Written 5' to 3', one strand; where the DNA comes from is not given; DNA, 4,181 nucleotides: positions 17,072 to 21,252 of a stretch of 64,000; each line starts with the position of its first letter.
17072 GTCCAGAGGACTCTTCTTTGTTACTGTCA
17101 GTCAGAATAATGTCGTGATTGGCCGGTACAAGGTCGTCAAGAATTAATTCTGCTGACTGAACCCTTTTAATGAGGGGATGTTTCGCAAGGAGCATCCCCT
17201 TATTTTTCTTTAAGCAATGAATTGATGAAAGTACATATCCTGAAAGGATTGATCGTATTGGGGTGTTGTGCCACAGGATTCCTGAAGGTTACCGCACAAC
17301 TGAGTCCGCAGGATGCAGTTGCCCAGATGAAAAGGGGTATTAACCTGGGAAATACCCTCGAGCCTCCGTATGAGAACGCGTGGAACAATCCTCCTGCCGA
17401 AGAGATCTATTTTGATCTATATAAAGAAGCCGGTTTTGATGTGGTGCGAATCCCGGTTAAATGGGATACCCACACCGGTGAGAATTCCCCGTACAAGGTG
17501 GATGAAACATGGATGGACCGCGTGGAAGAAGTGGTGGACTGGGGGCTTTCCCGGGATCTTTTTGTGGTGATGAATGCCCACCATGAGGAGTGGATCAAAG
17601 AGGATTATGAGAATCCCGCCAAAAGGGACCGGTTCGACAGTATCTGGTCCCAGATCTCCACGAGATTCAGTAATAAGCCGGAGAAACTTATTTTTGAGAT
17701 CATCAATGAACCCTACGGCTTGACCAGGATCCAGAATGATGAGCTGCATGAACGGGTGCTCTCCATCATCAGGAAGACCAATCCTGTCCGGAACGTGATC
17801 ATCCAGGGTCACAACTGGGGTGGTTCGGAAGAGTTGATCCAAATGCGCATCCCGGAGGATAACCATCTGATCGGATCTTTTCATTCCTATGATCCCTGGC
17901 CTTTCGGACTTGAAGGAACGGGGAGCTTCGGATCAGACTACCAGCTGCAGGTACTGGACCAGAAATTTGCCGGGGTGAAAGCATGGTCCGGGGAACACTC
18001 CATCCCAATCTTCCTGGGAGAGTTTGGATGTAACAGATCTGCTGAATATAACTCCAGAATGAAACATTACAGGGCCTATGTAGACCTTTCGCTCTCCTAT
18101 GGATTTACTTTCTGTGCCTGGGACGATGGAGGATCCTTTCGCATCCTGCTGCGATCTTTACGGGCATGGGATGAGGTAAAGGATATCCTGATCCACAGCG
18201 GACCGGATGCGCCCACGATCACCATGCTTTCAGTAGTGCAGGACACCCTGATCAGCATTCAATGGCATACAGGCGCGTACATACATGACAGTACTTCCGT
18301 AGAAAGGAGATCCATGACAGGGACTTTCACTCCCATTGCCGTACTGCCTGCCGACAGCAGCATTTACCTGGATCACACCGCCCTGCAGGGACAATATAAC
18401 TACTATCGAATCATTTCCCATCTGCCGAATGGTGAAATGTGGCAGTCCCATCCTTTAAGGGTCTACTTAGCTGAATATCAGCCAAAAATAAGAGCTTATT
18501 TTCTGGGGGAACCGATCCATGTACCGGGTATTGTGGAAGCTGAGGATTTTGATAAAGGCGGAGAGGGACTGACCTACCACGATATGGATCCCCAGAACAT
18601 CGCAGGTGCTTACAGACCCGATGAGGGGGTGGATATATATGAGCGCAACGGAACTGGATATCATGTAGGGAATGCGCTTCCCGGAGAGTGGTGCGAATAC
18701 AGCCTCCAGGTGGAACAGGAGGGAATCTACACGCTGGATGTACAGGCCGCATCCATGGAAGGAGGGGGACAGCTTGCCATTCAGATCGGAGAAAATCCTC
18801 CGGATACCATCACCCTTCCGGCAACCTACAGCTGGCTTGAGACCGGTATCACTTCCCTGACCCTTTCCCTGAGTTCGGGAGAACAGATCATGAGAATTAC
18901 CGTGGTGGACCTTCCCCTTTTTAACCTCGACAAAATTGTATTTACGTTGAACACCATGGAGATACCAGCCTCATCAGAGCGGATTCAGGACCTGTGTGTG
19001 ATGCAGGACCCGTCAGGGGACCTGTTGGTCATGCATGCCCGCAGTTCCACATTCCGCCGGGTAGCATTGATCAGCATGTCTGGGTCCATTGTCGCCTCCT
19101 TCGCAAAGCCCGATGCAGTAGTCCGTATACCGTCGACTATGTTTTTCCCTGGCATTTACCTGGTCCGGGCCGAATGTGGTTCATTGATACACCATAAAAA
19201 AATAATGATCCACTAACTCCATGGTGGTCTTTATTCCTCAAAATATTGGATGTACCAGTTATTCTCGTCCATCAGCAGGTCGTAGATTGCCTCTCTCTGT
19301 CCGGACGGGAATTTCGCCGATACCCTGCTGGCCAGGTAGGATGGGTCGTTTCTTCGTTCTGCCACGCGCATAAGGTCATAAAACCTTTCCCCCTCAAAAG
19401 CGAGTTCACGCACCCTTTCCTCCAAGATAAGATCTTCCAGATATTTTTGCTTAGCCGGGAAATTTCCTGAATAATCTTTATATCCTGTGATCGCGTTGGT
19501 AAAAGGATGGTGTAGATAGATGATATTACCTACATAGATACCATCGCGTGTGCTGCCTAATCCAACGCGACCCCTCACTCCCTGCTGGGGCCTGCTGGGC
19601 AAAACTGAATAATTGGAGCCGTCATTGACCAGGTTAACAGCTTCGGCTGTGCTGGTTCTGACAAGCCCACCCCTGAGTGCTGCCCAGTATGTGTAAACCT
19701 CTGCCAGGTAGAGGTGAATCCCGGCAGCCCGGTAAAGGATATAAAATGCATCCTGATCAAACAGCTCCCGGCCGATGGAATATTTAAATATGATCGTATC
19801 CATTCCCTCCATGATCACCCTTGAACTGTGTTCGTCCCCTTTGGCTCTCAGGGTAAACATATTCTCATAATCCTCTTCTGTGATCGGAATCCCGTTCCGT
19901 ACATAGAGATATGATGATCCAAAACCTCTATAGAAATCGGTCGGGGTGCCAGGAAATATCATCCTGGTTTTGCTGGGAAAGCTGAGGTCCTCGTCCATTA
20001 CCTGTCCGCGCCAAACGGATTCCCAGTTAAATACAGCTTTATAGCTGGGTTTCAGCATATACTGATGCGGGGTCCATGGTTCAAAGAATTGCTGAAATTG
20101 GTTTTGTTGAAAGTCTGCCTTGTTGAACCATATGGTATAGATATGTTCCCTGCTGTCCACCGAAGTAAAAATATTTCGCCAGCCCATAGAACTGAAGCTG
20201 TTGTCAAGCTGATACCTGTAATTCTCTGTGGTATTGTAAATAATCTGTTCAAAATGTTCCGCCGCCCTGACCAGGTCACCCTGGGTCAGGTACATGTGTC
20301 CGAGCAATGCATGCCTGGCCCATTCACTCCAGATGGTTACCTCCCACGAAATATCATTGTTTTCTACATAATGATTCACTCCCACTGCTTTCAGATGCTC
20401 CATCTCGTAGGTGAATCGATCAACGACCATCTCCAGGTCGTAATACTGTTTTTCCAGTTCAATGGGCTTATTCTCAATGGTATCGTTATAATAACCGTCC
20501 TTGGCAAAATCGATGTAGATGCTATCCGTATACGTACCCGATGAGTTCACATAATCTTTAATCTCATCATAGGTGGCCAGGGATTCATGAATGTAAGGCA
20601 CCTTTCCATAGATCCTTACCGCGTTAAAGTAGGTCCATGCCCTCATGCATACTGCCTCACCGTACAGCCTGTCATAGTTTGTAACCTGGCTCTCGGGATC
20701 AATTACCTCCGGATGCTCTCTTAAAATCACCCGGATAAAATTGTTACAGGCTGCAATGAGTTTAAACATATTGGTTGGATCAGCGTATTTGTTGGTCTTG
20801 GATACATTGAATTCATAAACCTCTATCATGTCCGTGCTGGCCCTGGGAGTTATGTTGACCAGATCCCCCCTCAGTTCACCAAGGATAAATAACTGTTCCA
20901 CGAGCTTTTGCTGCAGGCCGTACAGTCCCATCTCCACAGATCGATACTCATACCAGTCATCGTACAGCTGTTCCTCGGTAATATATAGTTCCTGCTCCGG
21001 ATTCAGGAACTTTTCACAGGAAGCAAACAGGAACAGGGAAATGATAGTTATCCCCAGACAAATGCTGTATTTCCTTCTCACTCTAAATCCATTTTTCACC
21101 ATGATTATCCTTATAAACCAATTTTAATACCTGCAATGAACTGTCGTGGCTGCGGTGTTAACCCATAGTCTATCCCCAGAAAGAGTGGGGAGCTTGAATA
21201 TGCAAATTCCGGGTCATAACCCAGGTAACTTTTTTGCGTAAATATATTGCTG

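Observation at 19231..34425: Seven-gene locus of two SusC/SusD pairs and three fasciclin (FAS1) lipoproteins with no enzyme and no regulator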

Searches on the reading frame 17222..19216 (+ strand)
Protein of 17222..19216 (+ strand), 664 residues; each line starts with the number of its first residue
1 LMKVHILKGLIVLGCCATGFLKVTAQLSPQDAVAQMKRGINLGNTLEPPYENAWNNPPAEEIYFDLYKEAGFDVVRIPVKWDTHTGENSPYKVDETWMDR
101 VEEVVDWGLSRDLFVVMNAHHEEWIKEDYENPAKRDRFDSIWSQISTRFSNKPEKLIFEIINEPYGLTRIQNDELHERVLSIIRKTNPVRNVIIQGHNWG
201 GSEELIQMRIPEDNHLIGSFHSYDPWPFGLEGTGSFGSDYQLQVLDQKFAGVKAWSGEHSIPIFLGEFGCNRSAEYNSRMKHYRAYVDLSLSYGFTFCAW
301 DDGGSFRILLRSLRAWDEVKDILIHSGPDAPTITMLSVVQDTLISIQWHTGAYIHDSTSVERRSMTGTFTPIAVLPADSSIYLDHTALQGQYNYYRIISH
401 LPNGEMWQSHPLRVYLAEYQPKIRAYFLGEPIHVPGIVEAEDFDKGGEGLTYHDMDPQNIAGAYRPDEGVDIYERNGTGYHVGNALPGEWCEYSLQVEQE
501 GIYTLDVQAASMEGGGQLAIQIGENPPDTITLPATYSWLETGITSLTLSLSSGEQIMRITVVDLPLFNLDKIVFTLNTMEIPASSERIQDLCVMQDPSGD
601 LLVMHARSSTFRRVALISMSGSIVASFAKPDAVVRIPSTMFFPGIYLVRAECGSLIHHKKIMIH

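Call 4: search_protein_families(library=pfam, proteins=[window:17222-19216:+], max_evalue=0.01)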
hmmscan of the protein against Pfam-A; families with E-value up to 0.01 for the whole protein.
window:17222-19216:+ (664 aa): 3 families
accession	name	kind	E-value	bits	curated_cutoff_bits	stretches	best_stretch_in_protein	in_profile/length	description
PF00150.24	Cellulase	-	4.2e-55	187.6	23.5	1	50-301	13-267/272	Cellulase (glycosyl hydrolase family 5)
PF03422.21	CBM_6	-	2.7e-10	41.1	28.9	1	463-575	4-124/125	Carbohydrate binding module (family 6)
PF18099.7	CBM_35_2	-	0.00031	21.2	23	1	476-540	13-77/112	Carbohydrate binding module (family 35)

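Call 31: search_solved_structures(query=window:17222-19216:+, max_evalue=1e-10)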
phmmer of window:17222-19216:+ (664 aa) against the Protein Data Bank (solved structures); distinct sequences matched with E-value up to 1e-10: 66 (the best 60 are shown).
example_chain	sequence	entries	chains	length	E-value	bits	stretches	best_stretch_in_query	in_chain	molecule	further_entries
4u3a_A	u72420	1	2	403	1.4e-81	278.1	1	27-305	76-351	Endoglucanase H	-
4u5i_A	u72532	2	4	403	7.5e-81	275.6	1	27-305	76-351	Endoglucanase H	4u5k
5byw_A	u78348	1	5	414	5.5e-76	259.6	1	27-305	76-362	Endoglucanase H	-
4yzp_A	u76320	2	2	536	6.2e-58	199.9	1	26-333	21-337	Cellulose hydrolase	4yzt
3rjy_A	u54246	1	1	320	1e-55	192.6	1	36-318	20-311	Endoglucanase FnCel5A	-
3nco_A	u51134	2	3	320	1.3e-55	192.2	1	36-318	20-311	Endoglucanase FnCel5A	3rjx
6kdd_A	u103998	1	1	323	1e-53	185.9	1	37-318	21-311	Endoglucanase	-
6uje_A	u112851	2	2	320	3.3e-51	177.7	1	33-321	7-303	Endoglucanase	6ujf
7vt5_A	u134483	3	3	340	4.9e-50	173.8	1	34-331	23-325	Endoglucanase H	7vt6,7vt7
7vt8_A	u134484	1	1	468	1.4e-47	165.7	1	34-233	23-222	Endoglucanase H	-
7vt4_A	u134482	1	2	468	3.6e-47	164.3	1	34-233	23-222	Endoglucanase H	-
3amc_A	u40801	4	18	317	1.3e-46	162.5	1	36-317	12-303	Endoglucanase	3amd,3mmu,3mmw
3aof_A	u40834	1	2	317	4.2e-46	160.8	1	36-317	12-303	Endoglucanase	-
3amg_A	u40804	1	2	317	6.7e-46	160.1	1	36-317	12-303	Endoglucanase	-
3azr_A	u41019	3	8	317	6.7e-46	160.1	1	36-317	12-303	Endoglucanase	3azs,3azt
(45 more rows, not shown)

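Call 91: search_protein_families(library=ncbifam, max_evalue=0.001, proteins=[window:17222-19216:+])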
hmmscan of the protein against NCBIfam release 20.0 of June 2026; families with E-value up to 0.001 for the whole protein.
window:17222-19216:+ (664 aa): 1 family
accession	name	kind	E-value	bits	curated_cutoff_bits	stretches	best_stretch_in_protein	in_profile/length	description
NF051847.1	EndGlycCerase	equivalog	0.00084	18.1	700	0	64-122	64-120/455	endoglycoceramidase I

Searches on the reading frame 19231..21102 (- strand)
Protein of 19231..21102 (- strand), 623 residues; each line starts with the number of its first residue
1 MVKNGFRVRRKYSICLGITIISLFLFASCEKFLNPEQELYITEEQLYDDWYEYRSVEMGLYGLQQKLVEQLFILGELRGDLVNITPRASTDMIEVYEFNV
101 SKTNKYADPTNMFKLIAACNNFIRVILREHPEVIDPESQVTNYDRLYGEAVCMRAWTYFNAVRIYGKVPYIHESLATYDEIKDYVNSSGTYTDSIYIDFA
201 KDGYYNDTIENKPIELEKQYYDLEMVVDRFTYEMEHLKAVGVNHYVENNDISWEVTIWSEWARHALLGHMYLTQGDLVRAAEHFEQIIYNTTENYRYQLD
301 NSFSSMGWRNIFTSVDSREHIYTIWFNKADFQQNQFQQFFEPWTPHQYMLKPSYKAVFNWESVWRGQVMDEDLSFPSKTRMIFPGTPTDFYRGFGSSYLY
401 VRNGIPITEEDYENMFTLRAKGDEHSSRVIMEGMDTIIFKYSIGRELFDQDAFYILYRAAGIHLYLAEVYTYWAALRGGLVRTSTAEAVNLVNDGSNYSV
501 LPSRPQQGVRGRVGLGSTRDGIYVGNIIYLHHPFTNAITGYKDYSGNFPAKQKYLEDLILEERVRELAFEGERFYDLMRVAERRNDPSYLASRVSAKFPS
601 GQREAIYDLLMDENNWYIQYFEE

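Call 3: search_protein_families(library=pfam, proteins=[window:19231-21102:-], max_evalue=0.01)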
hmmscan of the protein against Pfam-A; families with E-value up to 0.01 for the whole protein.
window:19231-21102:- (623 aa): 2 families
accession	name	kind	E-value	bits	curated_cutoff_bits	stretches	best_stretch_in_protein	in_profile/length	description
PF07980.17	SusD_RagB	-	6.5e-08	33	23.1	1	486-580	169-234/297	SusD family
PF14322.12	SusD-like_3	-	9e-06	26.5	27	1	112-177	81-139/191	Starch-binding associating with outer membrane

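Call 6: search_protein_families(library=ncbifam, proteins=[window:19231-21102:-], max_evalue=0.01)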
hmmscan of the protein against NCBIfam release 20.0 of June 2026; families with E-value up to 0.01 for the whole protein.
window:19231-21102:- (623 aa): 1 family
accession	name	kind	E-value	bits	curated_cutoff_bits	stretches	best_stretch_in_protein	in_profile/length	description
NF033072.0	NanU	exception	1.4e-12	47.5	425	1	18-168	9-156/521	SusD family outer membrane lipoprotein NanU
